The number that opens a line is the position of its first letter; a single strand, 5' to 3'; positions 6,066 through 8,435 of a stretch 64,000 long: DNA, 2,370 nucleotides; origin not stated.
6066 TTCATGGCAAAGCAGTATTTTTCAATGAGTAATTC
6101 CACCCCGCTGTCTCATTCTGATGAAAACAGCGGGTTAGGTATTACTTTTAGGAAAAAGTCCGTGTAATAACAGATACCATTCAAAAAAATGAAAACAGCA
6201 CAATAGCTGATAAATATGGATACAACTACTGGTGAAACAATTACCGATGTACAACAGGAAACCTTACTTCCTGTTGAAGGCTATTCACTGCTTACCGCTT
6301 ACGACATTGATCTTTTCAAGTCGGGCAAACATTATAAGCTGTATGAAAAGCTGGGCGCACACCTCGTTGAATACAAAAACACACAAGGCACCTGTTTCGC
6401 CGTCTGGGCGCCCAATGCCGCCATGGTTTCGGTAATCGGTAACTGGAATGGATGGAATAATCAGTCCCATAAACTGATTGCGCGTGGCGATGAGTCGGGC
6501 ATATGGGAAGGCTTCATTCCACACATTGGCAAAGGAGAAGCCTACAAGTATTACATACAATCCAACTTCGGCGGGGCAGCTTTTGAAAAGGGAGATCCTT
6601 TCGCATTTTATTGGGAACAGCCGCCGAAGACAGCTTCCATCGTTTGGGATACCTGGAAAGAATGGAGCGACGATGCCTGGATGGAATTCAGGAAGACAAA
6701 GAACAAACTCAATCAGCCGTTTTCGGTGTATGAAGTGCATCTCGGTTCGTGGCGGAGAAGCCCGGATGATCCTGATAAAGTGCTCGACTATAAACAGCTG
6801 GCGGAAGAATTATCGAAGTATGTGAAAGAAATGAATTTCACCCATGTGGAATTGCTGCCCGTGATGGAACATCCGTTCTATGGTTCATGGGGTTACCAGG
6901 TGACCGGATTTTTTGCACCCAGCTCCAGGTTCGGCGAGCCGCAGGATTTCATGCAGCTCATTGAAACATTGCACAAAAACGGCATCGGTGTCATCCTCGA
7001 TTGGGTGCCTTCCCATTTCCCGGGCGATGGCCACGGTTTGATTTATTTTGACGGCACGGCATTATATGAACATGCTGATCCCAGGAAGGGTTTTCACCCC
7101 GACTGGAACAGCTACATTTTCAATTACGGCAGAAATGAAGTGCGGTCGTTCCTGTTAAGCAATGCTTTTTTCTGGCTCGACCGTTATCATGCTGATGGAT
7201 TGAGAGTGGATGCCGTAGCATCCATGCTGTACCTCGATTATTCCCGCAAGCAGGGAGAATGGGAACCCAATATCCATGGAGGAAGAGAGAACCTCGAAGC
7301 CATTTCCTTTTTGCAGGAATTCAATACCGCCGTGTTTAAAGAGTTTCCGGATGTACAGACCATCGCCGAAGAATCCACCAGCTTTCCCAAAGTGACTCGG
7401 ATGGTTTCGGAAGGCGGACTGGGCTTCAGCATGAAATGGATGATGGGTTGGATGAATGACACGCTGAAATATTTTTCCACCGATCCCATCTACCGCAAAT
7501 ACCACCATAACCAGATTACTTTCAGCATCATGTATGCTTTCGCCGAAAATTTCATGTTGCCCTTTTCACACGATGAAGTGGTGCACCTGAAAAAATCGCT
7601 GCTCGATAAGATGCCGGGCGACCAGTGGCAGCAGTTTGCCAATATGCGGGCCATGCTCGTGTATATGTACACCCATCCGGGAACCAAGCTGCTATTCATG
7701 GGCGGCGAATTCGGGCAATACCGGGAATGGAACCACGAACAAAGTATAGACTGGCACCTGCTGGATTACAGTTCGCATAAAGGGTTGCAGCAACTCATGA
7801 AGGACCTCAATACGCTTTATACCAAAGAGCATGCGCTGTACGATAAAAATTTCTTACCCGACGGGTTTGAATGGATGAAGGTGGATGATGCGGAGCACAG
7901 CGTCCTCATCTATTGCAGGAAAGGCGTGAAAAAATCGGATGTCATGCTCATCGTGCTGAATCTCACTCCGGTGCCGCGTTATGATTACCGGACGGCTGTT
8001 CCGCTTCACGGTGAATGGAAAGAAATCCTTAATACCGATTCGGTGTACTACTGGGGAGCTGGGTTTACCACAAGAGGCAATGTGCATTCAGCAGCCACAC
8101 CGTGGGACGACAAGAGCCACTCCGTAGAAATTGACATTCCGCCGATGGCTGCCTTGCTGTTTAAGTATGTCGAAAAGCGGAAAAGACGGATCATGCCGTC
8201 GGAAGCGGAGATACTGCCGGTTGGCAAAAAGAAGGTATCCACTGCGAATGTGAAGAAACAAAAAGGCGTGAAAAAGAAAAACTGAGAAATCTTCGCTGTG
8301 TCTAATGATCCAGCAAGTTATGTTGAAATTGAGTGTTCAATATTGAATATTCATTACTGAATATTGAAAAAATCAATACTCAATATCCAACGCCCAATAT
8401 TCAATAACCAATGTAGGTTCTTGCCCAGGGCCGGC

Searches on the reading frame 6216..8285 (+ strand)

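Call 40: search_protein_families(library=pfam, proteins=[window:6216-8285:+], max_evalue=0.0001)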
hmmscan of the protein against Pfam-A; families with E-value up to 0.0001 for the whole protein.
window:6216-8285:+ (689 aa): 3 families
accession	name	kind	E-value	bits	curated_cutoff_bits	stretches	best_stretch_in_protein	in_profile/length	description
PF02806.24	Alpha-amylase_C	-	2.4e-20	73.1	21.2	1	553-651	1-94/95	Alpha amylase, C-terminal all-beta domain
PF00128.31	Alpha-amylase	-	1.2e-19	71.3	22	2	190-268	16-92/446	Alpha amylase, catalytic domain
PF02922.24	CBM_48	-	2.4e-17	63.5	22.4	1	45-130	1-83/83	Carbohydrate-binding module 48 (Isoamylase N-terminal domain)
